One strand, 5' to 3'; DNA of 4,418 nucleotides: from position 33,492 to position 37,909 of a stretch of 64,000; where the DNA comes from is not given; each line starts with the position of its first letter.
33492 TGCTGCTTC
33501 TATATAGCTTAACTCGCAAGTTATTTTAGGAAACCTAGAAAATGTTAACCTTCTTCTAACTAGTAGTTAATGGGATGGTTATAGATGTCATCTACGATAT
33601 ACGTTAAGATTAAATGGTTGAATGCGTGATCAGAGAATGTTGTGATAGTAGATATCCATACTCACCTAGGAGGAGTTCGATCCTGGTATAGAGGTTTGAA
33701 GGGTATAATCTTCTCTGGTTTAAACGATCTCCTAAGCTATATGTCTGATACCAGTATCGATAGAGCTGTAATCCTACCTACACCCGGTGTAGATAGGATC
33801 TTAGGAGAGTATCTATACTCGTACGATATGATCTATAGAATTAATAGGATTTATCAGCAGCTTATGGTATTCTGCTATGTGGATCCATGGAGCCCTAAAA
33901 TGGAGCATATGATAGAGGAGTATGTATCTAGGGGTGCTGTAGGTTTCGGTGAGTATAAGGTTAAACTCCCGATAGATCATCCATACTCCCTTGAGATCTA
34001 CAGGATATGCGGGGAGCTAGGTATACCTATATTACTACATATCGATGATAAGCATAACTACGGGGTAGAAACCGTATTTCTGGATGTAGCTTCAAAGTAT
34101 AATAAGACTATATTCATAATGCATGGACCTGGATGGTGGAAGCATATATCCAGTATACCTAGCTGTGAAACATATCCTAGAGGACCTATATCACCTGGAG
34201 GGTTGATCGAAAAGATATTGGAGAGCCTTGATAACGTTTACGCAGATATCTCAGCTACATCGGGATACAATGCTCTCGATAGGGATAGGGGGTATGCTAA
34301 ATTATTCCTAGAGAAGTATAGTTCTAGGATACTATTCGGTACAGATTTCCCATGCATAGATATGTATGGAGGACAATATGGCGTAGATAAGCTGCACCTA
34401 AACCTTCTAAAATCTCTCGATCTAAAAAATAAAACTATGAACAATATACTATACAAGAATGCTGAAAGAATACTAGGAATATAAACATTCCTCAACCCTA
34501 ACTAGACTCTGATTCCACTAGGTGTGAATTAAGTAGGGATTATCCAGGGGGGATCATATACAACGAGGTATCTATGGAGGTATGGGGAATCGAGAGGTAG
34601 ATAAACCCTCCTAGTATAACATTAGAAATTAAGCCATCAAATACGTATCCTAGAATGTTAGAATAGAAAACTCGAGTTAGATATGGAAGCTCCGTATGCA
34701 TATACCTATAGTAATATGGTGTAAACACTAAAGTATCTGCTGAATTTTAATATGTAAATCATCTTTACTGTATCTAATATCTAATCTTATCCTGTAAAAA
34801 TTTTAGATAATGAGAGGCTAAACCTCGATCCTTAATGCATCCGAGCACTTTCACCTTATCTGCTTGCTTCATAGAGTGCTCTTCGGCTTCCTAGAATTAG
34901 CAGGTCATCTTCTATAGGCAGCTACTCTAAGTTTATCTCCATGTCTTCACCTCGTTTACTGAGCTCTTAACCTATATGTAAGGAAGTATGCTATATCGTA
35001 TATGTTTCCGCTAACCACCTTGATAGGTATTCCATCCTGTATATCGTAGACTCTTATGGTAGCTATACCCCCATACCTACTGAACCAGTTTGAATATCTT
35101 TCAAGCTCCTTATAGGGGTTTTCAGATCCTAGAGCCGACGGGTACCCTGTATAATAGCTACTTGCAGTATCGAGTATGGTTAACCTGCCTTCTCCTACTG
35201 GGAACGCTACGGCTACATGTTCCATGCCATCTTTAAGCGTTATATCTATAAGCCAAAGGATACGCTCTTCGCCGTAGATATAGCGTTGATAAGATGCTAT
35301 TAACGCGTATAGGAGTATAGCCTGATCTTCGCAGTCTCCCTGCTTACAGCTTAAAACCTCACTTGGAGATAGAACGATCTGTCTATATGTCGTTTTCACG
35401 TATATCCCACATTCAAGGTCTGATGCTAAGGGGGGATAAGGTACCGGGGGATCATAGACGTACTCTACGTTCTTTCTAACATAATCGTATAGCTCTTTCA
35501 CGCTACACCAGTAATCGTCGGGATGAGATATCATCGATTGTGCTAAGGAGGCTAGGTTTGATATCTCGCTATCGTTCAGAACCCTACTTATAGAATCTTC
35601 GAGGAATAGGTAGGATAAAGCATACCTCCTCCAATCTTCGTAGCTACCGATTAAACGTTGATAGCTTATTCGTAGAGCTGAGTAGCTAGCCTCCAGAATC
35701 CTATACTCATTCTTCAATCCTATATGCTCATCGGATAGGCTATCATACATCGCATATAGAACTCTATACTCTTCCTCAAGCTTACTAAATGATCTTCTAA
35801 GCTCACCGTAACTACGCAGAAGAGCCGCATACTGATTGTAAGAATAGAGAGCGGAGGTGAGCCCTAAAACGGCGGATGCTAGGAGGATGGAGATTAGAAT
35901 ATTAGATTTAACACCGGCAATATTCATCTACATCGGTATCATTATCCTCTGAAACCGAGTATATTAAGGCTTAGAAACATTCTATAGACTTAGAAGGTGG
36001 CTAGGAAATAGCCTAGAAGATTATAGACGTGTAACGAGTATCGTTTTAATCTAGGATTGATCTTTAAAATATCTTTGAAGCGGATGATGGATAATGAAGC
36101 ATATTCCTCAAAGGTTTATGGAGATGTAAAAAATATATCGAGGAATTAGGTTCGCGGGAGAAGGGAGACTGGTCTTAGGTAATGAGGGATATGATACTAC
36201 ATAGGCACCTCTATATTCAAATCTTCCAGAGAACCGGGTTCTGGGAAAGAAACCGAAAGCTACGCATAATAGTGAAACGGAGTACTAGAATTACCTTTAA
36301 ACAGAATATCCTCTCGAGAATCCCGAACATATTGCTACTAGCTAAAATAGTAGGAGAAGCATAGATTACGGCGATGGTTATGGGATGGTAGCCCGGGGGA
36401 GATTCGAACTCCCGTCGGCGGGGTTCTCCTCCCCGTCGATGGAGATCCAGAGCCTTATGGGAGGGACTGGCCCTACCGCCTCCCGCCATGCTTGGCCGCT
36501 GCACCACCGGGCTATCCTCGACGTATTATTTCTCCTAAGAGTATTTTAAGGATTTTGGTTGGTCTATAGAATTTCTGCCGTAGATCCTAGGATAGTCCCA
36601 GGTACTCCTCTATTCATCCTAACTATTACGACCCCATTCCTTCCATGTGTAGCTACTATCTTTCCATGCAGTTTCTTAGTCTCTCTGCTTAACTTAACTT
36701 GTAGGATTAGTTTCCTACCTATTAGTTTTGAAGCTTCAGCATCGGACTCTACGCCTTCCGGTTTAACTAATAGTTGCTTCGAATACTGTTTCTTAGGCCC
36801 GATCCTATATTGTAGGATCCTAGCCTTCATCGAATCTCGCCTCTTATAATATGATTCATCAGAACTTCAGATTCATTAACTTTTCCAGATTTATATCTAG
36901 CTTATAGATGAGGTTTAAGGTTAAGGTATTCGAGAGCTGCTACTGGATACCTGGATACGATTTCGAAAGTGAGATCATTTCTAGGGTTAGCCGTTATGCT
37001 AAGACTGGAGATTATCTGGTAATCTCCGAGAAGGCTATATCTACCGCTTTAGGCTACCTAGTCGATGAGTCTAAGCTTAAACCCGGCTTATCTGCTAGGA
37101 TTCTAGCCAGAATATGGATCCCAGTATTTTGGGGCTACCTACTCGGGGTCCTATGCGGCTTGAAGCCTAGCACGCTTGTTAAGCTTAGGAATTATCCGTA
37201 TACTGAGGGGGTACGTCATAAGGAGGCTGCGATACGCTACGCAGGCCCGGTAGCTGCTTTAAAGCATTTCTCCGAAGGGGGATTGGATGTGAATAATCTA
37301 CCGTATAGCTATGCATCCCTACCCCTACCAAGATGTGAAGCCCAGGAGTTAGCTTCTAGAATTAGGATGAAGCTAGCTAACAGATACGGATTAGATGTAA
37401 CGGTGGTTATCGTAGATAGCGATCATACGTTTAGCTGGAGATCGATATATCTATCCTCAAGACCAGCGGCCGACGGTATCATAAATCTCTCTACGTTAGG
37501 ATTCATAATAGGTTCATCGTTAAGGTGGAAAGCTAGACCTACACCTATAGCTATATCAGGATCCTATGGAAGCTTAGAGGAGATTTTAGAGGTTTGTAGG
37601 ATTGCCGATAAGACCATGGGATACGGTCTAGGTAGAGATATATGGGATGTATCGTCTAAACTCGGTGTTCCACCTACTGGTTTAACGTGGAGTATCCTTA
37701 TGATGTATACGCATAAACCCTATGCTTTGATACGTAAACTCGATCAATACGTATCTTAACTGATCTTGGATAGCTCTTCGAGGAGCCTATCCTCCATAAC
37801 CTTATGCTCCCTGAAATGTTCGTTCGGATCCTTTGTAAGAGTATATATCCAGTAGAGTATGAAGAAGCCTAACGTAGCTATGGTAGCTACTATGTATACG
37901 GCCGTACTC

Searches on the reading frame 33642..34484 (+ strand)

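Call 8: search_protein_families(library=ncbifam, proteins=[window:33642-34484:+], max_evalue=0.00001)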
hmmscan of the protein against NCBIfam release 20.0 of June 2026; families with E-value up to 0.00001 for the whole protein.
window:33642-34484:+ (280 aa): 0 families

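Call 9: search_protein_families(library=pfam, proteins=[window:33642-34484:+], max_evalue=0.0001)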
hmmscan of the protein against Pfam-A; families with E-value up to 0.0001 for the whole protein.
window:33642-34484:+ (280 aa): 1 family
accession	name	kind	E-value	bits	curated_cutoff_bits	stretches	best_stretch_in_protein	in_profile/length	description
PF04909.20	Amidohydro_2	-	7.1e-15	56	26.4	1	73-280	80-289/289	Amidohydrolase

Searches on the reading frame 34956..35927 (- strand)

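Call 8: search_protein_families(library=ncbifam, proteins=[window:34956-35927:-], max_evalue=0.00001)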
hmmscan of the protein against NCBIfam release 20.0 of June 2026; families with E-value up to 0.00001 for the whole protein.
window:34956-35927:- (323 aa): 0 families

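Call 9: search_protein_families(library=pfam, proteins=[window:34956-35927:-], max_evalue=0.0001)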
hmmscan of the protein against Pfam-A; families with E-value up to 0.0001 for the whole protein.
window:34956-35927:- (323 aa): 2 families
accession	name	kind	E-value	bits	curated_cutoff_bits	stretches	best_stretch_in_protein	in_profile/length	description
PF01841.26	Transglut_core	-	3e-06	27.9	23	0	127-209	2-64/108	Transglutaminase-like superfamily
PF04473.18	DUF553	-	2e-05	24.5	20.5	1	126-257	4-116/140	Transglutaminase-like domain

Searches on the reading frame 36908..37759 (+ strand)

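Call 8: search_protein_families(library=ncbifam, proteins=[window:36908-37759:+], max_evalue=0.00001)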
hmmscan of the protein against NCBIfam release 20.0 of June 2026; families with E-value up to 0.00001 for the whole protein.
window:36908-37759:+ (283 aa): 1 family
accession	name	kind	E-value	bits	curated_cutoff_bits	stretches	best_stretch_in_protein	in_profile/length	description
TIGR01916.1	F420_cofE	equivalog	6.8e-06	25.7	180.65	0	21-67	19-65/244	coenzyme F420-0:L-glutamate ligase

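Call 9: search_protein_families(library=pfam, proteins=[window:36908-37759:+], max_evalue=0.0001)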
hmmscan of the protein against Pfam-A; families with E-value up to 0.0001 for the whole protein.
window:36908-37759:+ (283 aa): 1 family
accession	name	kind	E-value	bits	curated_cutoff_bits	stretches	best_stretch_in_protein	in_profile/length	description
PF01996.21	F420_ligase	-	7.2e-12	45.7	25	1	15-193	9-170/218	F420-0:Gamma-glutamyl ligase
